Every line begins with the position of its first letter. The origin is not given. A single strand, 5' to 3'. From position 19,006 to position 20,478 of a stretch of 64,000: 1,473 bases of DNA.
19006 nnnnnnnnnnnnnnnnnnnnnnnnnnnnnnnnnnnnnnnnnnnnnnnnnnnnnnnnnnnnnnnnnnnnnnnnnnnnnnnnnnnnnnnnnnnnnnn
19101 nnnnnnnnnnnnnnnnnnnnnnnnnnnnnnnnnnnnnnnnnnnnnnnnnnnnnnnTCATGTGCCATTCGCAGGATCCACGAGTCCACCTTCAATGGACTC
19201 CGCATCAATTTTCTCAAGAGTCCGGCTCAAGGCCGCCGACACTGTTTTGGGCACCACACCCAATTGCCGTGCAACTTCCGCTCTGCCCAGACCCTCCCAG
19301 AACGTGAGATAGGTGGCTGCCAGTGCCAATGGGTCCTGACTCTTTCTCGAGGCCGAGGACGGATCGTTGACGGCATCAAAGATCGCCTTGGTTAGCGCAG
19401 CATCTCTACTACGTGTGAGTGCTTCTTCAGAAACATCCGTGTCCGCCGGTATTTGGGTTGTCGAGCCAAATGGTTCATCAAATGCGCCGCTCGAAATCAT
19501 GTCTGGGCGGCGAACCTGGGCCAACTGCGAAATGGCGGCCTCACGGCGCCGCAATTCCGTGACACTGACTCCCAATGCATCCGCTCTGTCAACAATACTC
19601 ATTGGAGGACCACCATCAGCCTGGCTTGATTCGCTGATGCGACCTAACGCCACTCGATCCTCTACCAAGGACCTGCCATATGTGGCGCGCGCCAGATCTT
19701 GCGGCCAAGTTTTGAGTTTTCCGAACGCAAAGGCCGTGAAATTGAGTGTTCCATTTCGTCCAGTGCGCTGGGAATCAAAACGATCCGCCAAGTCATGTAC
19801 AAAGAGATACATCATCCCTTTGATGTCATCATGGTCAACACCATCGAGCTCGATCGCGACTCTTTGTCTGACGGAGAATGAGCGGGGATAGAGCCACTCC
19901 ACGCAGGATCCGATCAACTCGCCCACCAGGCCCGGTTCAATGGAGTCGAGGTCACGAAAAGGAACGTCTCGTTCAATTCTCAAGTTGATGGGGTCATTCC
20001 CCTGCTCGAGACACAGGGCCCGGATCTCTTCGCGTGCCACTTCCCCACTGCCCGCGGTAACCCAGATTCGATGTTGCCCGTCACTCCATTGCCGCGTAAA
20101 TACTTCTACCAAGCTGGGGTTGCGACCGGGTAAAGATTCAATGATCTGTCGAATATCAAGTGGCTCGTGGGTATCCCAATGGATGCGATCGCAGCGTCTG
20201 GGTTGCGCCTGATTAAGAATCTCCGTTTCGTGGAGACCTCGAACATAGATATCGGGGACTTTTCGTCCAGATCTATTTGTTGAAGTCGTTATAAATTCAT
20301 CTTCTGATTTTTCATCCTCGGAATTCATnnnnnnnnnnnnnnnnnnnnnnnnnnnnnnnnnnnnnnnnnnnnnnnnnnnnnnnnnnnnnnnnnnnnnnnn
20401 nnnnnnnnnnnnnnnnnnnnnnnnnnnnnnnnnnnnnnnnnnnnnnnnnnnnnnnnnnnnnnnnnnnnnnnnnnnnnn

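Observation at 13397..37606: A complete ~24-kb type IV pilus locus sits between valS and clpX in a conserved actinobacterial backbone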

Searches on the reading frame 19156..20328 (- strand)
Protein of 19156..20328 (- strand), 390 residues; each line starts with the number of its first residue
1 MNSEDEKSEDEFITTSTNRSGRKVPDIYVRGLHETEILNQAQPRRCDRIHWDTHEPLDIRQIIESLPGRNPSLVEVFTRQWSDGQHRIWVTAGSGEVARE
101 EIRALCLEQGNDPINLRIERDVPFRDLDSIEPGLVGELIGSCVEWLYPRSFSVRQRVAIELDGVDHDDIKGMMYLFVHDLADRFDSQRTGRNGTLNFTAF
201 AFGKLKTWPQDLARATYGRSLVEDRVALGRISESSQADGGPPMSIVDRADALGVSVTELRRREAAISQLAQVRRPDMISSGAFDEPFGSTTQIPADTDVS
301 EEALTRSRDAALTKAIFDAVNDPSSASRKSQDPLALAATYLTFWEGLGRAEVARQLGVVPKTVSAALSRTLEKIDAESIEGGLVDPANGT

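Call 3: search_protein_families(library=pfam, proteins=[window:19156-20328:-], max_evalue=0.01)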
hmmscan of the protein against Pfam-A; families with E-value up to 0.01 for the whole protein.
window:19156-20328:- (390 aa): 2 families
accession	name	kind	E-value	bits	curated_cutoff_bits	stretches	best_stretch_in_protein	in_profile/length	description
PF08281.18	Sigma70_r4_2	-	0.00013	22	25.7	1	341-374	21-54/54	Sigma-70, region 4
PF00196.25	GerE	-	0.0021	18.1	23.5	1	345-379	16-50/57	Bacterial regulatory proteins, luxR family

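Call 14: search_protein_families(library=ncbifam, proteins=[window:19156-20328:-], max_evalue=0.1)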
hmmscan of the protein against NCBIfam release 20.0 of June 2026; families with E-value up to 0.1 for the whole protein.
window:19156-20328:- (390 aa): 5 families
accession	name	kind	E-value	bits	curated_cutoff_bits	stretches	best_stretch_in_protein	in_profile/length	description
TIGR02937.1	sigma70-ECF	superfamily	0.0011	18.6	42.9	1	340-374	127-161/165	sigma-70 family RNA polymerase sigma factor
TIGR02983.1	SigE-fam_strep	subfamily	0.0081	16.1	141.55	1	341-377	121-157/162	SigE family RNA polymerase sigma factor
NF041369.1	Dhydh_Halo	equivalog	0.05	12.8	400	1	244-289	146-191/305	D-2-hydroxyacid dehydrogenase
TIGR02985.1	Sig70_bacteroi1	subfamily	0.073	13.3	126.4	0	341-374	125-158/162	RNA polymerase sigma-70 factor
NF040705.1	sigma_mbnA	exception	0.099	12.3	350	0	346-378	126-158/272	methanobactin precursor domain-containing sigma factor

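Call 65: search_protein_representatives(protein=window:19156-20328:-)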
Query: 390 residues. Proteins with E-value up to 0.001 (for the whole library): 58; up to 1e-10: 27; up to 1e-30: 12. The best 58 are listed.
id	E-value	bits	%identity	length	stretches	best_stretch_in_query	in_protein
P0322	2.1e-88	313.7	43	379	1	10-379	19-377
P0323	2.8e-88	313.2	43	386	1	9-377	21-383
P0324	4.2e-84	299.5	53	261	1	119-378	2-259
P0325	9.0e-74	265.5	43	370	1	5-374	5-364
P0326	9.2e-73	262.2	47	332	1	23-375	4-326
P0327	1.8e-57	211.9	52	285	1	45-234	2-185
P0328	5.1e-50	187.3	37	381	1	16-374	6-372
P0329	2.3e-49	185.2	47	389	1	23-264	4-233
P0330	3.0e-37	145.3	33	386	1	13-376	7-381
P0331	5.2e-33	131.4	31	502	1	19-377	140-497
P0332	1.5e-32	129.9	54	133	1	249-376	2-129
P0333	1.6e-31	126.5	30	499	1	18-371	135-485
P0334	2.4e-30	122.6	32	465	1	23-373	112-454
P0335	8.5e-30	120.8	50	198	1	172-299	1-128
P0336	3.8e-27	112.1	33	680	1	23-295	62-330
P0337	7.1e-27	111.2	28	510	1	13-373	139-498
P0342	1.1e-15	74.3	26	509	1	20-375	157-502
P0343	1.1e-14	71.0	25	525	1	21-364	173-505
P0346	2.4e-13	66.7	29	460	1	31-372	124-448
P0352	4.0e-09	52.7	25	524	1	5-361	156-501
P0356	4.2e-08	49.4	25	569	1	76-378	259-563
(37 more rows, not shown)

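Call 67: search_protein_families(library=pfam, proteins=[P0331, P0333, P0334, P0336, P0337, P0342, P0343, P0346, P0352, P0356], max_evalue=0.01)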
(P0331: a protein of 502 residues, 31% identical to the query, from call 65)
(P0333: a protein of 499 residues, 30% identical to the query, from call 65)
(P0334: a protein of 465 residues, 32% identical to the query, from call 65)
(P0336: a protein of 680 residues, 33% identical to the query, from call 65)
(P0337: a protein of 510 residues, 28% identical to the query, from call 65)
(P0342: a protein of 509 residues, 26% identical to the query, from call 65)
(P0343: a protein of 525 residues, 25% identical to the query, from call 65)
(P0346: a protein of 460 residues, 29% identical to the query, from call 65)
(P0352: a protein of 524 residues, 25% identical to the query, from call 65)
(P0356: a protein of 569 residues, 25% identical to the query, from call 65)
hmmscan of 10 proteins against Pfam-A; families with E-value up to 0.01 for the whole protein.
P0331 (502 aa): 0 families

P0333 (499 aa): 0 families

P0334 (465 aa): 2 families
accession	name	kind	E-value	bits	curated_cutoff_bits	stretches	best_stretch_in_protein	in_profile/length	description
PF11740.13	KfrA_N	-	0.00078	20.6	26.1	1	313-348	3-38/113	Plasmid replication region DNA-binding N-term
PF04542.20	Sigma70_r2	-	0.0096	16.1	24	0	240-303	9-68/71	Sigma-70 region 2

P0336 (680 aa): 1 family
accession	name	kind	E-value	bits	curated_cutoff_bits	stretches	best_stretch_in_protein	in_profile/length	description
PF04539.22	Sigma70_r3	-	0.00027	21.4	25.3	1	262-320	5-57/78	Sigma-70 region 3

P0337 (510 aa): 3 families
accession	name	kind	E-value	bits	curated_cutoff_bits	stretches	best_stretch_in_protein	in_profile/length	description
PF04539.22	Sigma70_r3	-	3.1e-05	24.5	25.3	1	349-387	5-43/78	Sigma-70 region 3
PF13412.12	HTH_24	-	0.0052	16.8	21.9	0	465-497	11-43/48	Winged helix-turn-helix DNA-binding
PF13384.12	HTH_23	-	0.0064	16.7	24.6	0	463-497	8-43/50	Homeodomain-like domain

P0342 (509 aa): 1 family
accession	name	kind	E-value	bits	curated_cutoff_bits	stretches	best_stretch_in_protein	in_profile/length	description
PF04539.22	Sigma70_r3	-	0.0011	19.5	25.3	1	357-399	8-50/78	Sigma-70 region 3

P0343 (525 aa): 1 family
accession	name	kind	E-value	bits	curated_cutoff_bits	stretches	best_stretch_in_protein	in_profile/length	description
PF04542.20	Sigma70_r2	-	0.0069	16.6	24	0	296-341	8-53/71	Sigma-70 region 2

P0346 (460 aa): 3 families
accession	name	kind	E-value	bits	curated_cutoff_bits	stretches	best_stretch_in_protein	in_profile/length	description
PF04539.22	Sigma70_r3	-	1.5e-06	28.7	25.3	1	309-350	3-44/78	Sigma-70 region 3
PF04542.20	Sigma70_r2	-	4e-05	23.7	24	1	253-300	21-68/71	Sigma-70 region 2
PF04545.22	Sigma70_r4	-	0.0098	15.8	24.1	0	421-451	19-49/50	Sigma-70, region 4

P0352 (524 aa): 0 families

P0356 (569 aa): 1 family
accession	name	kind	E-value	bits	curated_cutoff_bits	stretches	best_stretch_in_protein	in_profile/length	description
PF04539.22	Sigma70_r3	-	3.2e-05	24.4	25.3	1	405-475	5-70/78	Sigma-70 region 3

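Call 70: search_solved_structures(query=A4, max_evalue=10, show_alignments=3)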
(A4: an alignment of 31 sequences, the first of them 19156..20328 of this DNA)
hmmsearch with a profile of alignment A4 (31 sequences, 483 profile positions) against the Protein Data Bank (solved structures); distinct sequences matched with E-value up to 10: 72 (the best 60 are shown).
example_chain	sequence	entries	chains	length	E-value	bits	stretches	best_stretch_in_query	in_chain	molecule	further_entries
6pfv_A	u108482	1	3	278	5e-17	65.2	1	233-480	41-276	RNA polymerase sigma factor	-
6pfj_A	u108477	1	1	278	3.4e-15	59.1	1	233-480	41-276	RNA polymerase sigma factor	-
1l0o_C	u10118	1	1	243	5.2e-13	52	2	233-364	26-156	sigma factor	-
1rp3_A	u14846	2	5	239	1.2e-12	50.8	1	245-478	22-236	RNA polymerase sigma factor SIGMA-28 (FliA) | RNA polymerase sigma factor FliA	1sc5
6pmi_F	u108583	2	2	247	4.7e-12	48.8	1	265-364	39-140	RNA polymerase sigma factor FliA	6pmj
9wsm_F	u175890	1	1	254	5.2e-09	38.8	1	238-481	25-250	RNA polymerase sigma factor FliA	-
9wsf_A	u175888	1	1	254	5.2e-09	38.7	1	238-481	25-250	RNA polymerase sigma factor FliA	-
9dvs_G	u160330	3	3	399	1.8e-08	37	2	263-361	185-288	RNA polymerase sigma factor SigA1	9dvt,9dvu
8h3v_G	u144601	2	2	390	1.1e-07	34.4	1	264-361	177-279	RNA polymerase sigma factor SigA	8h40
8dy7_F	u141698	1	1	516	3.4e-07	32.8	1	270-357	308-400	RNA polymerase sigma factor SigA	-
8dy9_F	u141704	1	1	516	3.4e-07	32.8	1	270-357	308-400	RNA polymerase sigma factor SigA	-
8x6g_H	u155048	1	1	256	5.9e-07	32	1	238-389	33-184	RNA polymerase sigma factor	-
5tw1_F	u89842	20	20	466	1.1e-06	31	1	269-363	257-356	RNA polymerase sigma factor SigA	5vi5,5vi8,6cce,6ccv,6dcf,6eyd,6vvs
7ckq_F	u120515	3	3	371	1.3e-06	30.8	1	272-360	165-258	RNA polymerase sigma factor SigA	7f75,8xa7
7kif_F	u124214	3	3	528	1.5e-06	30.7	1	269-363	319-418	RNA polymerase sigma factor SigA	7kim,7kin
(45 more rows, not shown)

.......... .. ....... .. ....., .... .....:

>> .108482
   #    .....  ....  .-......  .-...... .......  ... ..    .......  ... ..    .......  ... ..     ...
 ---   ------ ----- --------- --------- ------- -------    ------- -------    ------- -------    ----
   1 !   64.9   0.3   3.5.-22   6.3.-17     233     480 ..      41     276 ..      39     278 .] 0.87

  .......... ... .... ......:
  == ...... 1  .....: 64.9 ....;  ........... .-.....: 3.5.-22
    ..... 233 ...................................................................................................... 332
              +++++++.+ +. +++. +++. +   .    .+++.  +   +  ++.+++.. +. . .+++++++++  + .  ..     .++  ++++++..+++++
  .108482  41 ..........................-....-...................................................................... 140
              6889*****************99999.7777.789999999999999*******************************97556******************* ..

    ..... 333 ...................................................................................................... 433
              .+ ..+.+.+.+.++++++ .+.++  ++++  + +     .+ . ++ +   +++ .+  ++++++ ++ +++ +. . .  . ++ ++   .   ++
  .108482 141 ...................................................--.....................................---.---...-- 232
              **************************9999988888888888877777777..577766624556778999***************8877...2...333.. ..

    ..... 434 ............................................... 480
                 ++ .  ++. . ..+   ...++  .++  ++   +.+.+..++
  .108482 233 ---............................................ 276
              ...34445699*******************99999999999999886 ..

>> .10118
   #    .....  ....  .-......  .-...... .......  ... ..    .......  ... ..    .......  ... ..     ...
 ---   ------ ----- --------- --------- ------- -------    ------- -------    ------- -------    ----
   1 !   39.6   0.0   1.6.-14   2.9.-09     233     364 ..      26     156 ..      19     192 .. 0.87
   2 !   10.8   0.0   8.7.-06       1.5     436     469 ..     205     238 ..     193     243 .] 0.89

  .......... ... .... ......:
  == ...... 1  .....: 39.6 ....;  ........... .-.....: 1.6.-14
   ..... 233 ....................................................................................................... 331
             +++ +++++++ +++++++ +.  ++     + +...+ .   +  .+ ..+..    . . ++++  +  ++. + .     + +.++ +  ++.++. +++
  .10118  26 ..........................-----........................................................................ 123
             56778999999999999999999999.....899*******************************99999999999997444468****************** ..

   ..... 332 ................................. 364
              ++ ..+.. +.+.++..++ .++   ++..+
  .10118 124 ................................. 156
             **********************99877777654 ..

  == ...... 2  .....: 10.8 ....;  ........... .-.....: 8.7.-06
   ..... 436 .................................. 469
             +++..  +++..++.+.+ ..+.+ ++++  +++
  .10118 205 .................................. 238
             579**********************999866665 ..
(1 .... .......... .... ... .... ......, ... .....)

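Call 71: search_solved_structures(query=window:19156-20328:-, max_evalue=1, show_alignments=1)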
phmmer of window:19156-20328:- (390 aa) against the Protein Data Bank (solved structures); distinct sequences matched with E-value up to 1: 0.

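Call 74: search_solved_structures(query=A5, max_evalue=1, show_alignments=1)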
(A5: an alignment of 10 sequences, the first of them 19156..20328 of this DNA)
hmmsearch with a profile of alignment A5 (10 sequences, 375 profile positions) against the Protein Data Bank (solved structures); distinct sequences matched with E-value up to 1: 9.
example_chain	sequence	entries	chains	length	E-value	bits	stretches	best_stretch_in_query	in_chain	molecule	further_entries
6pfv_A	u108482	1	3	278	7.4e-05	25.1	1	159-359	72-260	RNA polymerase sigma factor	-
6pfj_A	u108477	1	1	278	0.00014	24.2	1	169-359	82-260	RNA polymerase sigma factor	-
1l0o_C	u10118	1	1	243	0.00029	23.1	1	193-355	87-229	sigma factor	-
1rp3_A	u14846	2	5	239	0.00058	22.2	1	205-366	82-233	RNA polymerase sigma factor SIGMA-28 (FliA) | RNA polymerase sigma factor FliA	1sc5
6pmi_F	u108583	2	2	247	0.00081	21.7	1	190-358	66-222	RNA polymerase sigma factor FliA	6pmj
9dvs_G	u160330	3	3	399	0.0018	20.5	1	216-256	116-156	RNA polymerase sigma factor SigA1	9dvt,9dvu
8x6g_H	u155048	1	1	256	0.0072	18.6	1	218-299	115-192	RNA polymerase sigma factor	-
4wt0_B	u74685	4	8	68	0.53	12.4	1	335-372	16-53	Response regulator receiver domain protein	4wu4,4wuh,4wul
4wsz_A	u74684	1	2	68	0.54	12.4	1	335-372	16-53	Response regulator receiver domain protein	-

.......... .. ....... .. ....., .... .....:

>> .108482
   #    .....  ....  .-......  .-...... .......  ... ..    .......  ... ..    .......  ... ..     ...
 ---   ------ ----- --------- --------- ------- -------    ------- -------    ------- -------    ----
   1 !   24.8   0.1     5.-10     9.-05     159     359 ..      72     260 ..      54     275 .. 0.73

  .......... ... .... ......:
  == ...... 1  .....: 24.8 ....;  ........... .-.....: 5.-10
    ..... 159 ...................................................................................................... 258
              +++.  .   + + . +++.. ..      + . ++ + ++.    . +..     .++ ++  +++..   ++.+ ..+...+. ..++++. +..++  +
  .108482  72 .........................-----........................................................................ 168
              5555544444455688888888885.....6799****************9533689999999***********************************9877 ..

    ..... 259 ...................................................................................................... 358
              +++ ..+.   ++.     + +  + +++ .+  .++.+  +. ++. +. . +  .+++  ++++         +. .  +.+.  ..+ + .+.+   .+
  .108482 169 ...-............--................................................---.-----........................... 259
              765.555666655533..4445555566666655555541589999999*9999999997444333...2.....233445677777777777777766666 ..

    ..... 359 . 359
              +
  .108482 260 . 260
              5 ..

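Call 76: find_encoding_contigs(protein=P0331, flank=10000, max_places=2)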
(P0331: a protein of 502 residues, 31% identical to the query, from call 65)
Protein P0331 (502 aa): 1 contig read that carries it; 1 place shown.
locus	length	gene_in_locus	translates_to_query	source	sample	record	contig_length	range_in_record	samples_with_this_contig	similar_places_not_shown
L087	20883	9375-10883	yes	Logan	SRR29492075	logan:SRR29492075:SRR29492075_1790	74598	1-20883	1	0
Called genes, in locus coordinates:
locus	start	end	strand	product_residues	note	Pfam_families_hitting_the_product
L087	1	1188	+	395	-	?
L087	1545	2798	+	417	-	PF00149:Metallophos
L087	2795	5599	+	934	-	PF02463:SMC_N, PF13476:AAA_23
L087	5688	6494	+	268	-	-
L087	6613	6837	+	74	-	-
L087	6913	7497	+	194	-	-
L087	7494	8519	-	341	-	-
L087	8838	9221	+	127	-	-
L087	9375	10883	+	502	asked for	-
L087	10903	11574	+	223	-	PF01478:Peptidase_A24 (weak)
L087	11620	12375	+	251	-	-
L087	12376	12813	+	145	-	-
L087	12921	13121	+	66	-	-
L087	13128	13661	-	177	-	-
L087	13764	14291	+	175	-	-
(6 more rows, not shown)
